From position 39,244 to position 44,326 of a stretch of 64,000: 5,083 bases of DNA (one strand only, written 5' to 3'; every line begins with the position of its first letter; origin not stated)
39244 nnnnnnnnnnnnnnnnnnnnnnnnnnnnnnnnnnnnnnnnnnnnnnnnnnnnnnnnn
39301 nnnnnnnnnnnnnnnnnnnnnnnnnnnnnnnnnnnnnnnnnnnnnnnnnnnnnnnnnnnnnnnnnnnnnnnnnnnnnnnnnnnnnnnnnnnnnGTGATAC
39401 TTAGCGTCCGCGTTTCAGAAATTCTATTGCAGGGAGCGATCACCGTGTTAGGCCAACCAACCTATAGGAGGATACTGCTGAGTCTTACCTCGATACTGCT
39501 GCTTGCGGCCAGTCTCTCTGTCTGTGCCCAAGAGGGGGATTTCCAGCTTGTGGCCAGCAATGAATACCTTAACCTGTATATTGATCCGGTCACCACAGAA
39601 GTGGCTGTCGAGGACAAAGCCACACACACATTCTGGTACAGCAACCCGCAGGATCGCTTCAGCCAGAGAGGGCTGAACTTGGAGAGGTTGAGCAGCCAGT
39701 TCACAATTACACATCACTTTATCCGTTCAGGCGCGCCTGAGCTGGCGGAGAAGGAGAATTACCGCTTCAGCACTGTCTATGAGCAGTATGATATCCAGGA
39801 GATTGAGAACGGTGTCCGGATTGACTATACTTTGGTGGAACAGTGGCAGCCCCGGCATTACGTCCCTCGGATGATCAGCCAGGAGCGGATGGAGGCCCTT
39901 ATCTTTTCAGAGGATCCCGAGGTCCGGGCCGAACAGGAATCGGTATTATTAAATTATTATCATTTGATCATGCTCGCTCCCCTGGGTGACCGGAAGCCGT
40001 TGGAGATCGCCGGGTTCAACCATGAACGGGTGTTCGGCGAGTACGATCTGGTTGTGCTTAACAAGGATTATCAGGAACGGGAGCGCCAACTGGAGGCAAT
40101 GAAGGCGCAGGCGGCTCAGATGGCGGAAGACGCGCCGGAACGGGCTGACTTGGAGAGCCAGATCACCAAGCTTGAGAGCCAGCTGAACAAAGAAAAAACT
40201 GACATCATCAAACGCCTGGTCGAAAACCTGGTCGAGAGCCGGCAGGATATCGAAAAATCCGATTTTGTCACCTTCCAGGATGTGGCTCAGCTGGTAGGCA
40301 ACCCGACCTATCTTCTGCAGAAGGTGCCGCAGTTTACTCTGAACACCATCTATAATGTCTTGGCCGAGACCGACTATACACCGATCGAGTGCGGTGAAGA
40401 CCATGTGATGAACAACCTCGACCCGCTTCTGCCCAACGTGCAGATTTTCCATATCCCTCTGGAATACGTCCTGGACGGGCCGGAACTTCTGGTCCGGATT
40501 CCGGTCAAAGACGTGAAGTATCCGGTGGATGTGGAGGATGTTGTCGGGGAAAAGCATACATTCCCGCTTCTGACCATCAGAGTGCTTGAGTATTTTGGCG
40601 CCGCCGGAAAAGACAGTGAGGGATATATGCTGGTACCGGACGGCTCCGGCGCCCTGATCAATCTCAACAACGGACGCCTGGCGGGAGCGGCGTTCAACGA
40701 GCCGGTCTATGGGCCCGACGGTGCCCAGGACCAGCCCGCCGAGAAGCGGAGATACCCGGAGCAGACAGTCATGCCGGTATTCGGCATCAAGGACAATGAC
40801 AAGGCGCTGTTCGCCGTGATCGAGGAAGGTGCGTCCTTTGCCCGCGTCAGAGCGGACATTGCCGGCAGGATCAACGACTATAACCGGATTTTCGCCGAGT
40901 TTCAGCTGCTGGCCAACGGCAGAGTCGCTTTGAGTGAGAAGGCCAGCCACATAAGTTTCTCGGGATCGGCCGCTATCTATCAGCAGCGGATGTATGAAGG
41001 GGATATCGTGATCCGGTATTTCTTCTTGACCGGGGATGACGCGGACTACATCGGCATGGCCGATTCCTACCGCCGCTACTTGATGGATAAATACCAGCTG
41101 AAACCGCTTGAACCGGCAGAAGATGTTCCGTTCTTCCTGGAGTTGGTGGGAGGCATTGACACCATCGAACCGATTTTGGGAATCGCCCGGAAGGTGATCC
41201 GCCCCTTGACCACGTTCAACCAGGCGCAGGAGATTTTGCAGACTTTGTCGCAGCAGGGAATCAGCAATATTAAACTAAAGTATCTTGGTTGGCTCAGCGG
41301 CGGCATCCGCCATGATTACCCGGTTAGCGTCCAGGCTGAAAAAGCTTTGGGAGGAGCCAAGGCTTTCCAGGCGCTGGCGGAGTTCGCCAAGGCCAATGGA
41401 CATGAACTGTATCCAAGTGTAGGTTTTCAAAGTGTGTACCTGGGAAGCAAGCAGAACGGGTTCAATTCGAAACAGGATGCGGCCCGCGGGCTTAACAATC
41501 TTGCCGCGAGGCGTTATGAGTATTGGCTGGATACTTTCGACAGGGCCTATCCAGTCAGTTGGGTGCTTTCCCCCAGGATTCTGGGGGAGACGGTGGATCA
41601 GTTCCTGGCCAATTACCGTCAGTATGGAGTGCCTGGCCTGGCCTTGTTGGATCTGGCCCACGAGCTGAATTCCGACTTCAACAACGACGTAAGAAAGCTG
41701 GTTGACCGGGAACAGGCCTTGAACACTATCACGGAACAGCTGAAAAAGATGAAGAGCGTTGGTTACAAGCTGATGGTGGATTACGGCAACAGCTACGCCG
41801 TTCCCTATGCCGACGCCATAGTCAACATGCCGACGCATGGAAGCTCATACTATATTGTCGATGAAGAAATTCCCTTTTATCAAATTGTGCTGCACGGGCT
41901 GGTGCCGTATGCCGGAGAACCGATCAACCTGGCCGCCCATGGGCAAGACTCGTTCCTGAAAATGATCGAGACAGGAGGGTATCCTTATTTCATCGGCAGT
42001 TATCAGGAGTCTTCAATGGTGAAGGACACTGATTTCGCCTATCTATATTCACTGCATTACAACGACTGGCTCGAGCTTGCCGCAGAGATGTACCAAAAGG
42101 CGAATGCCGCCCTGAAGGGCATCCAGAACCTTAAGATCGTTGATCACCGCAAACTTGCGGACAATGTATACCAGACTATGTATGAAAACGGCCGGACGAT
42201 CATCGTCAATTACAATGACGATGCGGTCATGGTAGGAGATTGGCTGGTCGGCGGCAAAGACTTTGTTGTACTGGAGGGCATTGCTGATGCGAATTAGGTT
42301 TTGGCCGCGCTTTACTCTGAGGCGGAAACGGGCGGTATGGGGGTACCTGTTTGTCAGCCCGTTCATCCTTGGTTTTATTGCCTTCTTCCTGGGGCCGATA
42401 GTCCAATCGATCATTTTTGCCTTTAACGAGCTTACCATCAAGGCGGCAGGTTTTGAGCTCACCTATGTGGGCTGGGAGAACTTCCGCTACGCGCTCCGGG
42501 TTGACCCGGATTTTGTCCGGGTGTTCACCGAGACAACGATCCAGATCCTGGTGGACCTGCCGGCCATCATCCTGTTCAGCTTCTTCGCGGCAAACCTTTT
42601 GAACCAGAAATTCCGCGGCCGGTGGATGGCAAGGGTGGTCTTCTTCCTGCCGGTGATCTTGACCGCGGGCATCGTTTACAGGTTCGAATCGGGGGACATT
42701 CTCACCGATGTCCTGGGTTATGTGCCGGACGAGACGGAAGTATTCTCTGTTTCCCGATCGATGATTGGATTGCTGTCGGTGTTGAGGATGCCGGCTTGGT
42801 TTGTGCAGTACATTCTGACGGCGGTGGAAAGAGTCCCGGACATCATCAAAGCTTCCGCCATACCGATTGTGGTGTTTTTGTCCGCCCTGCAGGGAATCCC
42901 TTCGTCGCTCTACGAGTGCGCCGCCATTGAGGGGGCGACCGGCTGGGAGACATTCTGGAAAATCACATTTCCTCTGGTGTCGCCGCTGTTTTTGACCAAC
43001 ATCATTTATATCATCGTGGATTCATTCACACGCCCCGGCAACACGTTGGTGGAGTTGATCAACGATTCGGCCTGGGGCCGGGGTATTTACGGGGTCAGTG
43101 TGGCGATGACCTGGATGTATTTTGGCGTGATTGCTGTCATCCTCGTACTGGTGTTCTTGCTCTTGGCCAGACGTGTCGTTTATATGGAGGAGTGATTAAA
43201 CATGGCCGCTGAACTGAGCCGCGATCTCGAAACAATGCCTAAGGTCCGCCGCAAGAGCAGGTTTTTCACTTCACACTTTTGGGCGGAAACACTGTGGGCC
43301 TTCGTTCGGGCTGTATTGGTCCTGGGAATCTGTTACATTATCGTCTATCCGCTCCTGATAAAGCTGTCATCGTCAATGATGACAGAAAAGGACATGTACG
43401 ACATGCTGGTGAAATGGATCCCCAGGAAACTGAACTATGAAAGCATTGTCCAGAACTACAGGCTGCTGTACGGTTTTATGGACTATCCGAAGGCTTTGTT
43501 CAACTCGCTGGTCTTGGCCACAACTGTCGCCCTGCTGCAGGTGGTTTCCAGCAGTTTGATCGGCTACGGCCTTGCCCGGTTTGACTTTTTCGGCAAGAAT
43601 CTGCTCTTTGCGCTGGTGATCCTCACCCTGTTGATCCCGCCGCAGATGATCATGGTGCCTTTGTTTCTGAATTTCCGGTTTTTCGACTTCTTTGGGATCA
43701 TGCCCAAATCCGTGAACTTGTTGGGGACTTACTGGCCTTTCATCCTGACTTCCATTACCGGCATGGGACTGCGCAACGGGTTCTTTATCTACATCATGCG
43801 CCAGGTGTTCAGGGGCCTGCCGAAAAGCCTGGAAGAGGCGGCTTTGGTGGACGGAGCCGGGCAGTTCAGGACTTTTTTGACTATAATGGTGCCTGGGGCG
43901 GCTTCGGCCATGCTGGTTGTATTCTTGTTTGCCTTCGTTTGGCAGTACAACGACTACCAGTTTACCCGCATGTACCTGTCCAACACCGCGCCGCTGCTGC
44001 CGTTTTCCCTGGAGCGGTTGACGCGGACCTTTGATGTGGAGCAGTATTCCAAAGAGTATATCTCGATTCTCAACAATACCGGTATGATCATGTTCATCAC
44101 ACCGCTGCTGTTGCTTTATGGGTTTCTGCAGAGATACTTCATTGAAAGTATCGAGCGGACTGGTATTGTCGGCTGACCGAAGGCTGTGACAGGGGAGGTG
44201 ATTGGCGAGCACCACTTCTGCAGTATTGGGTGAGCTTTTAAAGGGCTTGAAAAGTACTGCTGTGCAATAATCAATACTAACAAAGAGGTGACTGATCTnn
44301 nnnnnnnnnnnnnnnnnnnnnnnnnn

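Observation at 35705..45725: ABC sugar importer with duplicated substrate-binding protein genes bracketing two non-canonical accessory genes (NHL-TPR-Yip1 membrane protein and a ~950-aa secreted protein)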

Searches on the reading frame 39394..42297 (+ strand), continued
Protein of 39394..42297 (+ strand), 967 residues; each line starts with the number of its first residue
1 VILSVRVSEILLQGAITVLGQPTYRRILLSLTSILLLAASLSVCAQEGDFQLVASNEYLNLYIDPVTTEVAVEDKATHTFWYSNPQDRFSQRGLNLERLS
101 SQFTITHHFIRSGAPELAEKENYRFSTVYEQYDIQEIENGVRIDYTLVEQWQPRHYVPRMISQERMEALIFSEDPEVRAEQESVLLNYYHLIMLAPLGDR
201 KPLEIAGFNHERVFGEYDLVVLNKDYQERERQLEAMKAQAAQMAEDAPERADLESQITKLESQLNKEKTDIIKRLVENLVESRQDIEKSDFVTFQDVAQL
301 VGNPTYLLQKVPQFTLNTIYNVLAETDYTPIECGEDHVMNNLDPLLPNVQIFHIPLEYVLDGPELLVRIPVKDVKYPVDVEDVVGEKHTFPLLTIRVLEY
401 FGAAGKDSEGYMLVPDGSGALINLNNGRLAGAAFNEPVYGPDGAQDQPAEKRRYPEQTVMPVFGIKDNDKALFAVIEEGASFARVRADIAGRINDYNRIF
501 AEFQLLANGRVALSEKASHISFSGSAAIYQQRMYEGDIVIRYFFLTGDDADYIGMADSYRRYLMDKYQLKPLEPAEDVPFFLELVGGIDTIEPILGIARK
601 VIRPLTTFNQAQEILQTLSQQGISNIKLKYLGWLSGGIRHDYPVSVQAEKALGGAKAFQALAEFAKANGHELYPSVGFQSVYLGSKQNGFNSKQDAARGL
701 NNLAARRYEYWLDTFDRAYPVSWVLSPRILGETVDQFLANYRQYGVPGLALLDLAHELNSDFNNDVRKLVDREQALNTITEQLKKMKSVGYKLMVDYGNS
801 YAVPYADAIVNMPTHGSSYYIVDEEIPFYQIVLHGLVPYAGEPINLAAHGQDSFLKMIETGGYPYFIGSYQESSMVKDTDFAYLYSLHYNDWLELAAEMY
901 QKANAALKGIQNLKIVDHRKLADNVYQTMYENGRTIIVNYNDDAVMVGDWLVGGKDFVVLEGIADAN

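Call 92: search_protein_representatives(protein=window:39394-42297:+)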
Query: 967 residues. Proteins with E-value up to 0.001 (for the whole library): 4870; up to 1e-10: 4118; up to 1e-30: 3001. The best 150 are listed.
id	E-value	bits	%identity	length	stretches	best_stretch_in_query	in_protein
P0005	0.0e+00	1294.6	61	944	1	21-964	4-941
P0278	5.0e-229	779.1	41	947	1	24-961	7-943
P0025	1.1e-219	748.2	43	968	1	49-961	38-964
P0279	4.8e-213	726.2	40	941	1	48-960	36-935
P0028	6.9e-213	725.7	39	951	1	48-949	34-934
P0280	1.2e-211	721.6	41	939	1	28-962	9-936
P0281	2.3e-206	704.1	43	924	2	273-961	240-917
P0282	2.5e-203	694.1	40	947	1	38-961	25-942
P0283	8.5e-202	689.0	40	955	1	32-962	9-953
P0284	1.2e-200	685.1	41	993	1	32-961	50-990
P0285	8.6e-200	682.4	43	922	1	35-961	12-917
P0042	4.3e-199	680.1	41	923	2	259-961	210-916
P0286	2.0e-198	677.8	41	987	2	386-963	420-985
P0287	1.8e-195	668.1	38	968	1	47-960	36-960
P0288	9.8e-193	659.0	39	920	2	265-962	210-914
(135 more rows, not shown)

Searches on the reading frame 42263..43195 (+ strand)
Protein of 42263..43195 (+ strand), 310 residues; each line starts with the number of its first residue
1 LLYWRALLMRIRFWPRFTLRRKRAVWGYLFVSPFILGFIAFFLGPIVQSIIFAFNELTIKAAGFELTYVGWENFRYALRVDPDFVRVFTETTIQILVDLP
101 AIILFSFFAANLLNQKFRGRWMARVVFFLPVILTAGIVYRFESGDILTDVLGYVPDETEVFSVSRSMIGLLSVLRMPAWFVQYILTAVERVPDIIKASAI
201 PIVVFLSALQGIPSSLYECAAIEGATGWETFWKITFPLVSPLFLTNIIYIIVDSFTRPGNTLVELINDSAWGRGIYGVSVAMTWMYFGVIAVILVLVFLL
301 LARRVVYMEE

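Call 4: search_protein_families(library=pfam, proteins=[window:42263-43195:+], max_evalue=0.01)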
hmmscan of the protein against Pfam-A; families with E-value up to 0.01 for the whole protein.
window:42263-43195:+ (310 aa): 1 family
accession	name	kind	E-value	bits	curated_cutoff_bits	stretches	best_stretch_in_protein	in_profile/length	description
PF00528.27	BPD_transp_1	-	1.8e-05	25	26.4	1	103-303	2-172/184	Binding-protein-dependent transport system inner membrane component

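Call 6: search_protein_families(library=ncbifam, proteins=[window:42263-43195:+], max_evalue=0.01)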
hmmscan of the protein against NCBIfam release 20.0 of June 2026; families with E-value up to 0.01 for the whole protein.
window:42263-43195:+ (310 aa): 8 families
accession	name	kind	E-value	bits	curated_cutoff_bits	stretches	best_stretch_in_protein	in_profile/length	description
NF007852.0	PRK10561.1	equivalog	2.7e-11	43.9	335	1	25-255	12-231/295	sn-glycerol-3-phosphate ABC transporter permease UgpA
NF040932.1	ABC_arch_GlcU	equivalog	1.2e-06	28.4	340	1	197-256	147-203/272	glucose ABC transporter permease GlcU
NF008232.0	PRK10999.1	equivalog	2.7e-06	26.4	392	1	63-242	260-432/520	maltose ABC transporter permease MalF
TIGR01581.1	Mo_ABC_porter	hypoth_equivalog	0.00032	20.3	210.3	1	197-262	114-179/225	ABC transporter permease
NF008231.0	PRK10998.1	equivalog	0.00049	19.8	261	1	207-257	179-229/296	maltose ABC transporter permease MalG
TIGR00969.1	3a0106s02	subfamily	0.00071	19.1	240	1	208-248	165-205/272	sulfate ABC transporter permease subunit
NF006939.0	PRK09421.1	equivalog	0.0077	15.7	262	0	207-262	114-169/230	molybdate ABC transporter permease subunit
NF043074.1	MMSYN1_0196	equivalog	0.0085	15.4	350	0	205-256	157-208/277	spermidine/putrescine ABC transporter permease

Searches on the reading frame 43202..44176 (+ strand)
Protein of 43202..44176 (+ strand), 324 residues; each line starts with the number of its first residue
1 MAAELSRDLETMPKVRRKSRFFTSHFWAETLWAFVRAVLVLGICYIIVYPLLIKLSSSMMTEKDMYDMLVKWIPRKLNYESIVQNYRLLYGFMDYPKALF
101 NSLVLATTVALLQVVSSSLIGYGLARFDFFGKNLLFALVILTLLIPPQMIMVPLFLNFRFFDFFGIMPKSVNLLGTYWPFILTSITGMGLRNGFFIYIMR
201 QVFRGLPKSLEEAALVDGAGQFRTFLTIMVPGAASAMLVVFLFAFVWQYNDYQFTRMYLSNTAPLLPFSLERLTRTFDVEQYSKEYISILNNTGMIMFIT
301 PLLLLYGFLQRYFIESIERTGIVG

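Call 4: search_protein_families(library=pfam, proteins=[window:43202-44176:+], max_evalue=0.01)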
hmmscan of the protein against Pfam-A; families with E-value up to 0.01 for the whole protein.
window:43202-44176:+ (324 aa): 1 family
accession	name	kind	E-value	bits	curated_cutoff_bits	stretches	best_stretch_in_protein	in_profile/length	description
PF00528.27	BPD_transp_1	-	4.4e-13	49.8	26.4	1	118-313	2-178/184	Binding-protein-dependent transport system inner membrane component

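Call 6: search_protein_families(library=ncbifam, proteins=[window:43202-44176:+], max_evalue=0.01)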
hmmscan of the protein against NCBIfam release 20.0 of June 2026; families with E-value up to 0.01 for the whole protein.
window:43202-44176:+ (324 aa): 15 families
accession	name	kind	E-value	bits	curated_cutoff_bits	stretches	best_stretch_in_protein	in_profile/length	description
NF008210.0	PRK10973.1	equivalog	3.8e-19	69.5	297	1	31-315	8-274/281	sn-glycerol-3-phosphate ABC transporter permease UgpE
NF008231.0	PRK10998.1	equivalog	5.7e-14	52.4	261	1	37-318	17-290/296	maltose ABC transporter permease MalG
NF040932.1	ABC_arch_GlcU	equivalog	3.6e-13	49.8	340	1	39-317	10-264/272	glucose ABC transporter permease GlcU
NF006939.0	PRK09421.1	equivalog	5.4e-10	39.1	262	1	98-262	11-175/230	molybdate ABC transporter permease subunit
TIGR01581.1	Mo_ABC_porter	hypoth_equivalog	7.7e-10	38.6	210.3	1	95-246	19-169/225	ABC transporter permease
NF040839.1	tungstate_WtpB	equivalog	1.7e-09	37.7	340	1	97-245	44-190/251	tungstate ABC transporter permease WtpB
TIGR02141.1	modB_ABC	equivalog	9.3e-08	32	182.6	1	102-247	3-147/208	molybdate ABC transporter permease subunit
TIGR02139.1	permease_CysT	equivalog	1.7e-07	31.2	246.1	1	98-291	51-241/265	sulfate ABC transporter permease subunit CysT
NF007889.0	PRK10592.1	equivalog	3.4e-06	26.9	476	1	93-303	59-263/281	putrescine ABC transporter permease PotI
NF007047.0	PRK09500.1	equivalog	2.2e-05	24.2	326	1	43-267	13-215/257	spermidine/putrescine ABC transporter permease PotC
TIGR03262.1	PhnU2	equivalog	3.3e-05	22.7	593.25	1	62-252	27-205/546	putative 2-aminoethylphosphonate ABC transporter permease subunit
TIGR00969.1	3a0106s02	subfamily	6.1e-05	22.6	240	1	97-243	61-206/272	sulfate ABC transporter permease subunit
NF008208.0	PRK10971.1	equivalog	9.6e-05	22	415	1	102-249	63-209/277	sulfate/thiosulfate ABC transporter permease CysT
TIGR02140.1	permease_CysW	equivalog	0.00089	18.8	329.1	1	94-238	44-187/261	sulfate ABC transporter permease subunit CysW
NF007963.0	PRK10683.1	equivalog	0.008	15.6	489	0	40-249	37-253/317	putrescine ABC transporter permease PotH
